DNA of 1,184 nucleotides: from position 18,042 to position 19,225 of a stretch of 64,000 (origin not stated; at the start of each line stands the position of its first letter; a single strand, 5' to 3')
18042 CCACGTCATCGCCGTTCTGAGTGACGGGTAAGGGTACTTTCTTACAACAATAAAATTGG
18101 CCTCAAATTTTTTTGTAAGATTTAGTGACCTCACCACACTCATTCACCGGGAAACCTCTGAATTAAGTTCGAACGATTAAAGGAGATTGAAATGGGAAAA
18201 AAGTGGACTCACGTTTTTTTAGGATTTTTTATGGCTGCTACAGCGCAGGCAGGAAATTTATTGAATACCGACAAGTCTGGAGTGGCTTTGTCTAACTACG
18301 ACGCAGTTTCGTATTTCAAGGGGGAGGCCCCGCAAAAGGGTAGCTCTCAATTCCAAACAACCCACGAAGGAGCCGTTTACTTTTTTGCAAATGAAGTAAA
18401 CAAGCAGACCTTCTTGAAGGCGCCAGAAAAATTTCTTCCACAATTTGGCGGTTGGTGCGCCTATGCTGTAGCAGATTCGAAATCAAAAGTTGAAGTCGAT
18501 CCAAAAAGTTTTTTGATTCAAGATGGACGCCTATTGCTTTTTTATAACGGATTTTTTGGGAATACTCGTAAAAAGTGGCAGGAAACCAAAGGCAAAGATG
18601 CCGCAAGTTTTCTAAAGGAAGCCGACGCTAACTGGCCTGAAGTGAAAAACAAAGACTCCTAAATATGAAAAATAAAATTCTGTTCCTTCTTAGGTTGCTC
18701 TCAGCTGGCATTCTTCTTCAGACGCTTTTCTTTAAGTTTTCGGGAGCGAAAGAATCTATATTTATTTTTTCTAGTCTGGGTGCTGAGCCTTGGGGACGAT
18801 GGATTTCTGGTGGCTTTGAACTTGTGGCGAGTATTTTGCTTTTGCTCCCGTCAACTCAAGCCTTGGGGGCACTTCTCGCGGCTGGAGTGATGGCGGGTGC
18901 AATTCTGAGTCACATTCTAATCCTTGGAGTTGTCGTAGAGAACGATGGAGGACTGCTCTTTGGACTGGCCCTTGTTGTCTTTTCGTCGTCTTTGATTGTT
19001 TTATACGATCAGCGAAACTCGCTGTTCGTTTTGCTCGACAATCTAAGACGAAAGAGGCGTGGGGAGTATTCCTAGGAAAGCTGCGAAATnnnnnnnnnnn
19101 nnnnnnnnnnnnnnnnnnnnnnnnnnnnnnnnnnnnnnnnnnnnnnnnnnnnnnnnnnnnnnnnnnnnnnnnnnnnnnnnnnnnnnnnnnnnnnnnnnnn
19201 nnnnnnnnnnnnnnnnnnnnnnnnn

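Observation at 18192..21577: Cysteine-dioxygenase-like cupin fused to a group II PLP decarboxylase in a YHS-DoxX-fusion-hydrolase operon: a possible one-polypeptide cysteine-to-hypotaurine route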

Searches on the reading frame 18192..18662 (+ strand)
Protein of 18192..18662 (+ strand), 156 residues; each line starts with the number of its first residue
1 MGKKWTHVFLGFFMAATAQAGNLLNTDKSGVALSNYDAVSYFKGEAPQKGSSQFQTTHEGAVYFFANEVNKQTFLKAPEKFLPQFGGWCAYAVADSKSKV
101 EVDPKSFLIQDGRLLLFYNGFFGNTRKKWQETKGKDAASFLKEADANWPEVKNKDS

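Call 3: search_protein_families(library=pfam, proteins=[window:18192-18662:+], max_evalue=0.1)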
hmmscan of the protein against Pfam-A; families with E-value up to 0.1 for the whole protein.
window:18192-18662:+ (156 aa): 1 family
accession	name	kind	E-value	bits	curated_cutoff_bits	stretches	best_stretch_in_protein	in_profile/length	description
PF04945.19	YHS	-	4.5e-07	30.2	30.3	1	49-84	11-46/47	YHS domain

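Call 4: search_protein_families(library=ncbifam, proteins=[window:18192-18662:+], max_evalue=0.1)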
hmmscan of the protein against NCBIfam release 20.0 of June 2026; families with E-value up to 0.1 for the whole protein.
window:18192-18662:+ (156 aa): 1 family
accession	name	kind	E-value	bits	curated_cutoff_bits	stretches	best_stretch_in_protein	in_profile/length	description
NF041384.1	YHS_seleno_dom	subfamily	1.9e-32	111.8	70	1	31-150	2-113/113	YHS domain-containing (seleno)protein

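Call 60: find_homologous_proteins(query=window:18192-18662:+, max_evalue=0.00001)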
Query window:18192-18662:+ (156 aa): 306 proteins with E <= 0.00001 among 318 candidates; the best 120 are listed.
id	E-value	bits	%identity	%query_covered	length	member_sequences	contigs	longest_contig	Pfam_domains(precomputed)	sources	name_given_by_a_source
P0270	2.0e-100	351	100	100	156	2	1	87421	PF04945.20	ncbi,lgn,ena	-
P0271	2.5e-82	292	83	99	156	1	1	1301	PF04945.20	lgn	-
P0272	1.8e-77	277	77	100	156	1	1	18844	PF04945.20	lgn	-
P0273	3.0e-68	247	72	96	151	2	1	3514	-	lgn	-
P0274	8.5e-68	245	69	100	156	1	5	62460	PF04945.20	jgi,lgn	jgi:YHS domain-containing protein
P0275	9.1e-60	219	65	97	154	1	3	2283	PF04945.20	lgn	-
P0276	1.1e-59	219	72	85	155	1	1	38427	PF04945.20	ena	-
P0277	1.2e-59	219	72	85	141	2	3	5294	PF04945.20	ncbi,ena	-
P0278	3.2e-59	217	71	83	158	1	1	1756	PF04945.20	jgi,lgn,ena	jgi:YHS domain-containing protein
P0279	1.3e-58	215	65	95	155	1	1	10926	PF04945.20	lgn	-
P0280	1.7e-58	215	63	95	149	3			-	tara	tara:strand:+ start:7230 stop:7679 length:450 start_codon:yes stop_codon:yes gene_type:complete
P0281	3.4e-58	214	67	94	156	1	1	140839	PF04945.20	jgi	jgi:YHS domain-containing protein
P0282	1.2e-57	212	64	95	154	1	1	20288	-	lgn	-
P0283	3.5e-57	211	64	95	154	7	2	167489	PF04945.20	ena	-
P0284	4.4e-57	210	63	95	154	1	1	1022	PF04945.20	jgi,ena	jgi:YHS domain-containing protein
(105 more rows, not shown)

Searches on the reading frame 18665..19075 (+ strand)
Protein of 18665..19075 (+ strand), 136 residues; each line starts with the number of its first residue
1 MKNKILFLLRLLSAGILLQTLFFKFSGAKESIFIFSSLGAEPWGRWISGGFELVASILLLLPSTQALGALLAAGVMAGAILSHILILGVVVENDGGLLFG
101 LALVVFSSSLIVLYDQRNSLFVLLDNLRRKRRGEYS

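Call 3: search_protein_families(library=pfam, proteins=[window:18665-19075:+], max_evalue=0.1)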
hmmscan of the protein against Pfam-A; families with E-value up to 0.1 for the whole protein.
window:18665-19075:+ (136 aa): 4 families
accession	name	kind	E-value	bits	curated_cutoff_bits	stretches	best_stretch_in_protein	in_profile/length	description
PF07681.17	DoxX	-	2.5e-05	25.3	23.6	1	6-82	2-82/85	DoxX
PF13564.11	DoxX_2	-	0.00032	21.2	26.3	1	18-86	11-84/103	DoxX-like family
PF07291.16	MauE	-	0.0083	16.9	27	1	3-84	2-86/128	Methylamine utilisation protein MauE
PF20967.2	MASE7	-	0.099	12.8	26.2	0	32-103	28-99/183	MASE7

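Call 4: search_protein_families(library=ncbifam, proteins=[window:18665-19075:+], max_evalue=0.1)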
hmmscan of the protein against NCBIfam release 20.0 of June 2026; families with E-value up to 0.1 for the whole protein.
window:18665-19075:+ (136 aa): 0 families
